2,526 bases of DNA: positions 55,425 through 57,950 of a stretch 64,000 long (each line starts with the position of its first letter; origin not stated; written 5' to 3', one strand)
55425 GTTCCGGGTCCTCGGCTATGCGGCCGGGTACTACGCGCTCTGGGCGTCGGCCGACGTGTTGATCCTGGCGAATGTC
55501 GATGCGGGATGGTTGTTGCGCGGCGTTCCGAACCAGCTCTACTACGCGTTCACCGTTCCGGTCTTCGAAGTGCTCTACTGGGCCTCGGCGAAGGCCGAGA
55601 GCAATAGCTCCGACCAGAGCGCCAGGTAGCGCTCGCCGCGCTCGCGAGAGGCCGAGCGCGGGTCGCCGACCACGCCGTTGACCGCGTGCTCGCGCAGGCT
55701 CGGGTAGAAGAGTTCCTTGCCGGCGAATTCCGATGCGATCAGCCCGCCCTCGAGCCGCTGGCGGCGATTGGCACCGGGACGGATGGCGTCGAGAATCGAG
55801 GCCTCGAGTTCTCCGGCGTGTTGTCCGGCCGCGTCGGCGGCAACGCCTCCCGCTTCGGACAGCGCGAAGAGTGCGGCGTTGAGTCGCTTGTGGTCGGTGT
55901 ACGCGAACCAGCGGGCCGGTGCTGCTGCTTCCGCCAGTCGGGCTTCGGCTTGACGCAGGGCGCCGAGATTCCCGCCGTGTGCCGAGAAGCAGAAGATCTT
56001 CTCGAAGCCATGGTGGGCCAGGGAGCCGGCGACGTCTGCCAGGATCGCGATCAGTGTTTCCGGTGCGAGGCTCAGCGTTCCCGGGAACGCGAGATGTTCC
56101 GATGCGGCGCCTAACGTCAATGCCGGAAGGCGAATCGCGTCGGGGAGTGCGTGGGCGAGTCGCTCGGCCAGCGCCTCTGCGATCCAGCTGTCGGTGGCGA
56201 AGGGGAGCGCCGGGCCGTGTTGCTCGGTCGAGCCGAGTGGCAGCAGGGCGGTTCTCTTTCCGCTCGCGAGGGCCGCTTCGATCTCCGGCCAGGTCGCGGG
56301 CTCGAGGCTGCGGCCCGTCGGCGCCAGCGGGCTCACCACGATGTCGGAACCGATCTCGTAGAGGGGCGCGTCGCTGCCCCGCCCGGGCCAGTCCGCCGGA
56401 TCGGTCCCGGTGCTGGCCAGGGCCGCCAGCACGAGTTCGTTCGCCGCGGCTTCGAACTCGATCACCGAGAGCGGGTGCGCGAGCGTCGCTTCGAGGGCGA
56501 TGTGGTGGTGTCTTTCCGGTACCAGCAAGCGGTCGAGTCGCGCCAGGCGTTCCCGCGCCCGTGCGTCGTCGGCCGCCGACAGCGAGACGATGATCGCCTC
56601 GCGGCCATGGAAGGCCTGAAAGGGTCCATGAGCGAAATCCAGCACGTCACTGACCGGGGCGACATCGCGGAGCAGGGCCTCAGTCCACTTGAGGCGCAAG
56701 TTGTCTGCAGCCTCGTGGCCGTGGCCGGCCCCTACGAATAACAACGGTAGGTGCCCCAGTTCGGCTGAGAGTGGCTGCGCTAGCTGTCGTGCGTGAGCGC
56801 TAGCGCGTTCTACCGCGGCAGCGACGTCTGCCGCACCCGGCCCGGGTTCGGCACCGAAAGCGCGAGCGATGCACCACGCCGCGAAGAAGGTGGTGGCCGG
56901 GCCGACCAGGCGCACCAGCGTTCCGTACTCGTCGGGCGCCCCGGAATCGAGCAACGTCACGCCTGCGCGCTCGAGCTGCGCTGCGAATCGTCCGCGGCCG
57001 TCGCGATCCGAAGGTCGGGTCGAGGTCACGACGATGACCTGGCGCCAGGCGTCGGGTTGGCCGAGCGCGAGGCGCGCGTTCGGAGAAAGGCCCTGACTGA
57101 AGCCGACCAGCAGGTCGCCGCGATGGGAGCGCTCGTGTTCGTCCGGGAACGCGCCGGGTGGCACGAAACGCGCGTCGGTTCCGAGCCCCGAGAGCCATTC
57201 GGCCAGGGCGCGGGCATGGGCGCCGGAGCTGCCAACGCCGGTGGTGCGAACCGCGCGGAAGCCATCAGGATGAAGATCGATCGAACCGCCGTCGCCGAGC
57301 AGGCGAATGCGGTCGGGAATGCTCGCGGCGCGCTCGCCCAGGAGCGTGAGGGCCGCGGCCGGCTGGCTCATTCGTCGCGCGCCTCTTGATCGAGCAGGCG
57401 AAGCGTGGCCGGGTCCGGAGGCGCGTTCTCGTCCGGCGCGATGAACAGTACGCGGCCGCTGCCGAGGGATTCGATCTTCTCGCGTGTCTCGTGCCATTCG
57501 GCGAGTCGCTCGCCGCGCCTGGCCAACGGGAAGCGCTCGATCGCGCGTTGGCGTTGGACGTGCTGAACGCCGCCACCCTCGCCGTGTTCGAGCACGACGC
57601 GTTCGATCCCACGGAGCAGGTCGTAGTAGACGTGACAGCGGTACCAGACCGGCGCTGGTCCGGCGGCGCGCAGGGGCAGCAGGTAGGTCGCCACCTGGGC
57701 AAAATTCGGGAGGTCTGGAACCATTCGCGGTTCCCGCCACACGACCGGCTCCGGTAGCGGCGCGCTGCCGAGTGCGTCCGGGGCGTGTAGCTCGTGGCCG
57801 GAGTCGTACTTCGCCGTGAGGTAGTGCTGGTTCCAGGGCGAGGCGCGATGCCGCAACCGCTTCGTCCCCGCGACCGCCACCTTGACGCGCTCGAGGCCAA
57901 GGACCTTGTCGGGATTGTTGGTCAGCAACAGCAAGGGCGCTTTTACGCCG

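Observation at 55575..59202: GTP cyclohydrolase II variant lacking the Tyr105 equivalent, coupled to a double-SIS/creatininase fusion: candidate two-step FAPy-type pathway from GTP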

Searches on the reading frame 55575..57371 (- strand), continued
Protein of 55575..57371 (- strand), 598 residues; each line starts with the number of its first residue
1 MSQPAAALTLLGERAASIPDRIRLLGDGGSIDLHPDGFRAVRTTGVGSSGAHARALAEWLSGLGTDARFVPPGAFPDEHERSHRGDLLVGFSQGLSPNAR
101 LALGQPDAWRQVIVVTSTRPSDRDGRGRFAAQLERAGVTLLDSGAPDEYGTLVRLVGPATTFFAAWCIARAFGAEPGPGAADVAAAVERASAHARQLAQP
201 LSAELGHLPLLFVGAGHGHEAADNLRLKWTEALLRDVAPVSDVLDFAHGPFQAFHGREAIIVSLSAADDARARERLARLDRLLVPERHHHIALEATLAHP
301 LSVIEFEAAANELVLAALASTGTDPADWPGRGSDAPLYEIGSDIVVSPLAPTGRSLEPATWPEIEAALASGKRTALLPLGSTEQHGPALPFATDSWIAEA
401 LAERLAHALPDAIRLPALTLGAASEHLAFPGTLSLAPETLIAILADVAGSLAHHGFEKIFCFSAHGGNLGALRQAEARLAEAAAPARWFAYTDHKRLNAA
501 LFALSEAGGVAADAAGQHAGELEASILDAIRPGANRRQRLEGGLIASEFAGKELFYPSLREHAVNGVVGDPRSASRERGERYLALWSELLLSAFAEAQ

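Call 87: list_cluster_members(proteins=[P0001, P0121, P0241])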
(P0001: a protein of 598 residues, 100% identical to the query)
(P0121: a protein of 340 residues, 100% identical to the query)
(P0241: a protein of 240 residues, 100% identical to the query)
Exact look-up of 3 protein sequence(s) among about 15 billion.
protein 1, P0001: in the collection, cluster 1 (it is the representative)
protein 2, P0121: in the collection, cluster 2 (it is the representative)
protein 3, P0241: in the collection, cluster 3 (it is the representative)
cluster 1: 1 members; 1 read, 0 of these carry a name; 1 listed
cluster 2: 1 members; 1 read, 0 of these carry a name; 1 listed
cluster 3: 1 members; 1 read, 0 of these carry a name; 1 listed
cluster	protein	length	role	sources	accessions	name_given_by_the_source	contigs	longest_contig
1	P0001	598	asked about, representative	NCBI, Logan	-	-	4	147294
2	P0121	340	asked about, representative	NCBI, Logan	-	-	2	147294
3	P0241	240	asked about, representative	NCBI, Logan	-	-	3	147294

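Call 92: search_protein_families(library=pfam, proteins=[L008:6978-7895:+, L008:6308-6835:+, L008:5099-5611:-, L010:5213-6427:+, L011:1179-3752:-, L012:3876-5204:+, L014:7192-7893:+, L014:6676-7188:+, L014:12644-12985:+, L014:13437-14708:+], max_evalue=0.001)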
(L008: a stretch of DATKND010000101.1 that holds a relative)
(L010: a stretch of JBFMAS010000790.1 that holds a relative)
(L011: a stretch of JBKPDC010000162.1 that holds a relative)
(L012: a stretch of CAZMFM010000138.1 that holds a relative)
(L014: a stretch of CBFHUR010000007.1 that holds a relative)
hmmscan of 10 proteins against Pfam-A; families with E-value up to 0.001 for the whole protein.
L008:6978-7895:+ (306 aa): 2 families
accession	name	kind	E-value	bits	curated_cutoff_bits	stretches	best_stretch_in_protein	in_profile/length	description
PF02492.25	cobW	-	1.3e-44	152.3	20.7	1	18-194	1-179/180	CobW/HypB/UreG, nucleotide-binding domain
PF13191.12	AAA_16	-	4.7e-06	27.6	32.6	1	13-189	20-161/167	AAA ATPase domain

L008:6308-6835:+ (176 aa): 0 families

L008:5099-5611:- (171 aa): 0 families

L010:5213-6427:+ (405 aa): 2 families
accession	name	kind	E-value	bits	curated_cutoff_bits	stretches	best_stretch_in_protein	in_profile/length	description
PF00034.26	Cytochrom_C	-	1.1e-07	33.5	21.3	1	130-229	2-89/90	Cytochrome c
PF13442.11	Cytochrome_CBB3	-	2.6e-05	24.9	27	0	130-226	4-68/68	Cytochrome C oxidase, cbb3-type, subunit III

L011:1179-3752:- (858 aa): 2 families
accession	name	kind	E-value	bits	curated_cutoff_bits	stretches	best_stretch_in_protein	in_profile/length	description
PF09924.15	LPG_synthase_C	-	5.4e-95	318.3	27.5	1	543-830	6-297/298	Phosphatidylglycerol lysyltransferase, C-terminal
PF03706.18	LPG_synthase_TM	-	6.1e-09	36.2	33.4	1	22-303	2-301/302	Lysylphosphatidylglycerol synthase TM region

L012:3876-5204:+ (443 aa): 4 families
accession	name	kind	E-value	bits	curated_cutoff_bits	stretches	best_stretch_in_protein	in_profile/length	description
PF08541.16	ACP_syn_III_C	-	2.5e-18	66.5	26.6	1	350-439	1-89/90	3-Oxoacyl-[acyl-carrier-protein (ACP)] synthase III C terminal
PF08545.16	ACP_syn_III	-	6.9e-15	55.1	24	1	207-274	1-67/80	3-Oxoacyl-[acyl-carrier-protein (ACP)] synthase III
PF00109.32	ketoacyl-synt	-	2.9e-08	34.1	20.8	1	60-239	3-200/252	Beta-ketoacyl synthase, N-terminal domain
PF00108.29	Thiolase_N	-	7.8e-05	22.6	26.4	1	155-239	25-111/260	Thiolase, N-terminal domain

L014:7192-7893:+ (234 aa): 0 families

L014:6676-7188:+ (171 aa): 0 families

L014:12644-12985:+ (114 aa): 0 families

L014:13437-14708:+ (424 aa): 4 families
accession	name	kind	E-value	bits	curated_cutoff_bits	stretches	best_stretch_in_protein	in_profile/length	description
PF07690.21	MFS_1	-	6.9e-39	134.2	33.4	2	45-386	2-346/347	Major Facilitator Superfamily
PF05977.19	MFS_3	-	5.4e-33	114.7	27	1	33-417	4-389/524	Transmembrane secretion effector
PF13347.12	MFS_2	-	1.7e-09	37.2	27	1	37-166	222-347/427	MFS/sugar transport protein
PF00083.30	Sugar_tr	-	0.00018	21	22.3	1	88-217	300-434/452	Sugar (and other) transporter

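Call 93: search_protein_families(library=pfam, proteins=[L016:5881-7746:+, L016:12577-13326:+, L016:13314-14012:+, L016:14117-14776:-, L017:5572-6825:-, L017:7581-7871:+, L017:12966-13325:+, L032:7214-7633:+, L032:12841-13638:+, L032:14497-15165:-], max_evalue=0.001)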
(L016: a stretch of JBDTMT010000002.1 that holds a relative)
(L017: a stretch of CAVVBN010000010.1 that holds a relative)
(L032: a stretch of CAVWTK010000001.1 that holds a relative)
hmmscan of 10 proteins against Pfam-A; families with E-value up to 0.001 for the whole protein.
L016:5881-7746:+ (622 aa): 1 family
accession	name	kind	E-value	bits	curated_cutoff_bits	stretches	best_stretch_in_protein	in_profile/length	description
PF01425.27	Amidase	-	1.9e-111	373.7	27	1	183-603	1-445/445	Amidase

L016:12577-13326:+ (250 aa): 3 families
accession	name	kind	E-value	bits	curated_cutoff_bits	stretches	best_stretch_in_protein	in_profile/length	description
PF00392.27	GntR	-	1.1e-19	70.3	27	1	17-75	3-61/64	Bacterial regulatory proteins, gntR family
PF07729.17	FCD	-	4.2e-15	56.7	24.3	1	109-229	2-124/125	FCD domain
PF07840.17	FadR_C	-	6.6e-05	23.3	23.6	1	83-227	5-144/164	FadR C-terminal domain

L016:13314-14012:+ (233 aa): 1 family
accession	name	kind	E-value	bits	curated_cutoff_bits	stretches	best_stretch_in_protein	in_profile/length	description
PF04116.19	FA_hydroxylase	-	3e-13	50.8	31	1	69-212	2-132/132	Fatty acid hydroxylase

L016:14117-14776:- (220 aa): 1 family
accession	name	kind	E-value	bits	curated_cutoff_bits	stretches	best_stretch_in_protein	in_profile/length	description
PF02627.25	CMD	-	7.2e-09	36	23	1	77-155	1-80/84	Carboxymuconolactone decarboxylase family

L017:5572-6825:- (418 aa): 1 family
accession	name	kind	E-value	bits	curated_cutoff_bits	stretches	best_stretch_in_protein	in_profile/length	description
PF01569.27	PAP2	-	2.7e-14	53.5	27.2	1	107-216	3-122/130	PAP2 superfamily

L017:7581-7871:+ (97 aa): 0 families

L017:12966-13325:+ (120 aa): 0 families

L032:7214-7633:+ (140 aa): 0 families

L032:12841-13638:+ (266 aa): 3 families
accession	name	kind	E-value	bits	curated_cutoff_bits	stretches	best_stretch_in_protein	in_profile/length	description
PF00392.27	GntR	-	1.6e-18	66.6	27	1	30-90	1-61/64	Bacterial regulatory proteins, gntR family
PF07729.17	FCD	-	5.7e-15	56.3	24.3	1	124-244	2-124/125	FCD domain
PF07840.17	FadR_C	-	6.7e-07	29.8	23.6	1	99-260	6-162/164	FadR C-terminal domain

L032:14497-15165:- (223 aa): 1 family
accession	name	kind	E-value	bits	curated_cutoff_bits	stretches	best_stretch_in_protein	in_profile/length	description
PF02627.25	CMD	-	4.3e-09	36.7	23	1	82-164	1-83/84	Carboxymuconolactone decarboxylase family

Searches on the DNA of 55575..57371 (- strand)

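Call 68: search_rna_families(sources=[L004, L007, L008, L010, L011, L012, L014, L088, L089, L090], threshold=gathering)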
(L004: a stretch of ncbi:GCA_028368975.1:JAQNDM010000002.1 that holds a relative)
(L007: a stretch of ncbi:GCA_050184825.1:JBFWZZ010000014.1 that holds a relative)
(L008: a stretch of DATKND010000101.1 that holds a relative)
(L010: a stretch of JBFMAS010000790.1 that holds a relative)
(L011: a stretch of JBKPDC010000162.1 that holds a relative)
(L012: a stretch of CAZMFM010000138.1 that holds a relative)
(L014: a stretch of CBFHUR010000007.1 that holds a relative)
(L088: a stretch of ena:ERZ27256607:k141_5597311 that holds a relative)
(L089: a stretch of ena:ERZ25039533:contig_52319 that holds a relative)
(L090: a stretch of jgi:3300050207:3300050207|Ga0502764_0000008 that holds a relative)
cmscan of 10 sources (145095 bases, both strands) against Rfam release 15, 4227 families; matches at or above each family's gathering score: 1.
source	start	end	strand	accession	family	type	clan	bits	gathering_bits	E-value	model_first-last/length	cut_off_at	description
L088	11631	11722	+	RF01852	tRNA-Sec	Gene; tRNA;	CL00001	70.6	47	4.7e-12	1-91/91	no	Selenocysteine transfer RNA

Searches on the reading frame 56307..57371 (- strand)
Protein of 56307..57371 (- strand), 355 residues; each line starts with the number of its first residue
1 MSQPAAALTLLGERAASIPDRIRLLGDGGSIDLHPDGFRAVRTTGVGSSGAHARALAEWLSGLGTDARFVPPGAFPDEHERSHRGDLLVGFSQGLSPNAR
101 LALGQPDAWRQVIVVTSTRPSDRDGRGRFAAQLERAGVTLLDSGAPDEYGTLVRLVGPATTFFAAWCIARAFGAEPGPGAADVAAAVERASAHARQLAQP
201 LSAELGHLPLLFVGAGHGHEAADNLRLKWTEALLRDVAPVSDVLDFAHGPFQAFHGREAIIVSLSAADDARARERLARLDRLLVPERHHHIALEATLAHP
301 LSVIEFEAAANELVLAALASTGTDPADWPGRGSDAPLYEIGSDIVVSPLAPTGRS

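Call 19: search_protein_families(library=pfam, proteins=[window:56307-57371:-], max_evalue=10)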
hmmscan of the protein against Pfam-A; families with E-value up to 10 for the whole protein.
window:56307-57371:- (355 aa): 0 families

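Call 46: search_solved_structures(query=A3, max_evalue=10, show_alignments=4)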
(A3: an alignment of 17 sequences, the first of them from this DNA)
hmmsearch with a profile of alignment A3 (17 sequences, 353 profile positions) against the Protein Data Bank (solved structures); distinct sequences matched with E-value up to 10: 6.
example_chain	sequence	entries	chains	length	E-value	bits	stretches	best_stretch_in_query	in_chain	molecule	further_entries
3c3j_A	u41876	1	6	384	0.0011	21.4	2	39-97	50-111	Putative tagatose-6-phosphate ketose/aldose isomerase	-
2cb0_A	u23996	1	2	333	0.13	14.5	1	19-83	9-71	GLUCOSAMINE-FRUCTOSE-6-PHOSPHATE AMINOTRANSFERASE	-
3fxa_A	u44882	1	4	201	0.22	13.8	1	32-99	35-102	SIS domain protein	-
8eol_A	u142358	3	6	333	0.27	13.5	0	10-85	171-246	GLUCOSAMINE-6-PHOSPHATE DEAMINASE | Glutamine-fructose-6-phosphate transaminase (Isomerizing)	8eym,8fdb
3hba_A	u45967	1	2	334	0.27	13.5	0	10-85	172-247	Putative phosphosugar isomerase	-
5uqi_A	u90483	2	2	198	0.65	12.3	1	24-98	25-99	Phosphosugar isomerase | Isomerase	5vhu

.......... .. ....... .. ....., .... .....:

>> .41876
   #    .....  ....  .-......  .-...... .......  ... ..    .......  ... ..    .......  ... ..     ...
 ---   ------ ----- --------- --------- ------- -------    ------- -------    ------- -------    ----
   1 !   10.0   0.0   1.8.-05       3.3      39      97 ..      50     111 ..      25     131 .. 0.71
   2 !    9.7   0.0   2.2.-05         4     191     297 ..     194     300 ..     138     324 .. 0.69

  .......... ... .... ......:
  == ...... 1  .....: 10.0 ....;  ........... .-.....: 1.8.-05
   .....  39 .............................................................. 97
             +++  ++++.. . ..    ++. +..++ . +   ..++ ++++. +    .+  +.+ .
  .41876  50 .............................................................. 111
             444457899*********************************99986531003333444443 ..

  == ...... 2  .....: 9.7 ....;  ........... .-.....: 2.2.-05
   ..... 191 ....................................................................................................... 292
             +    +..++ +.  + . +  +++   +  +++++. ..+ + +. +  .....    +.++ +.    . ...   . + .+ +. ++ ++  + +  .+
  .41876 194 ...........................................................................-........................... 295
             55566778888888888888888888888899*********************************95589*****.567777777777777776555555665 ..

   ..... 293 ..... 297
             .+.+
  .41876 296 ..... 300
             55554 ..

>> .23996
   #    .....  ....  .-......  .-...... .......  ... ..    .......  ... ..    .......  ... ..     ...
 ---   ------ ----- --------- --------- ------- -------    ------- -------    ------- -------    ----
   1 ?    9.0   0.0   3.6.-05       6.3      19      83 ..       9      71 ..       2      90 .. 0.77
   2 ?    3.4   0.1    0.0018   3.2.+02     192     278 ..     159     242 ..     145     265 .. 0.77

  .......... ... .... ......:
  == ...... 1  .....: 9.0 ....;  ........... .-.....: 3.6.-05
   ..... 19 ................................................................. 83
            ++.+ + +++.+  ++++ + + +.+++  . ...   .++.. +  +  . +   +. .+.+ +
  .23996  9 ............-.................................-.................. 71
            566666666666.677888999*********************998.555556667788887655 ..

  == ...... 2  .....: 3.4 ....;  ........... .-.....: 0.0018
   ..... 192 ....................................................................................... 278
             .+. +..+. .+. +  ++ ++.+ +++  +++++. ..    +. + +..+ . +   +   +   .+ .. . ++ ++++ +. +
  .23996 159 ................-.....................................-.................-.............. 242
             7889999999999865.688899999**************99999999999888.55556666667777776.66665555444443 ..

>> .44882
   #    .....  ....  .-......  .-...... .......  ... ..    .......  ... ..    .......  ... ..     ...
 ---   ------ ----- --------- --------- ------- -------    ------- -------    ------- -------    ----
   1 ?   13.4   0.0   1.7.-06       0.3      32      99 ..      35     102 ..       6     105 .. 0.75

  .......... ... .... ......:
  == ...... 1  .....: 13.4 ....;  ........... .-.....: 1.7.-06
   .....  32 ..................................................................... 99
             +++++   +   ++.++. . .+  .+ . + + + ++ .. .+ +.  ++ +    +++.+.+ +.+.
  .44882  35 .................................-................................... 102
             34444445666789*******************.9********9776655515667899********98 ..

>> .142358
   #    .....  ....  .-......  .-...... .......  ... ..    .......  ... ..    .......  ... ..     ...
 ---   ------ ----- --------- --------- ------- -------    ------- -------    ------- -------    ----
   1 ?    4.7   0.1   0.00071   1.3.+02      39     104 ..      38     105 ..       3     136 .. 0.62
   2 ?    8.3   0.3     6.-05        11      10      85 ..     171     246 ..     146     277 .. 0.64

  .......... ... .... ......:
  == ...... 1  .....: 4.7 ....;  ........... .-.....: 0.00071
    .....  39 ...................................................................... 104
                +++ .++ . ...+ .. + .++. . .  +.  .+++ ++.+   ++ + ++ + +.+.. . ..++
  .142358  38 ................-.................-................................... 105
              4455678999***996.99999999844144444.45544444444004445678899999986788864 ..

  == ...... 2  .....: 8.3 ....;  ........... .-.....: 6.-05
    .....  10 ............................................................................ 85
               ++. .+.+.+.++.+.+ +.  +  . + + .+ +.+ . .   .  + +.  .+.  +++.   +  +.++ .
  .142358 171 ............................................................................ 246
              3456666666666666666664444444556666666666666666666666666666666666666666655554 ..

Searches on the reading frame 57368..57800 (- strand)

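Call 19: search_protein_families(library=pfam, proteins=[window:57368-57800:-], max_evalue=10)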
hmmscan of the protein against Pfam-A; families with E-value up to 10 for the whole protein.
window:57368-57800:- (144 aa): 0 families
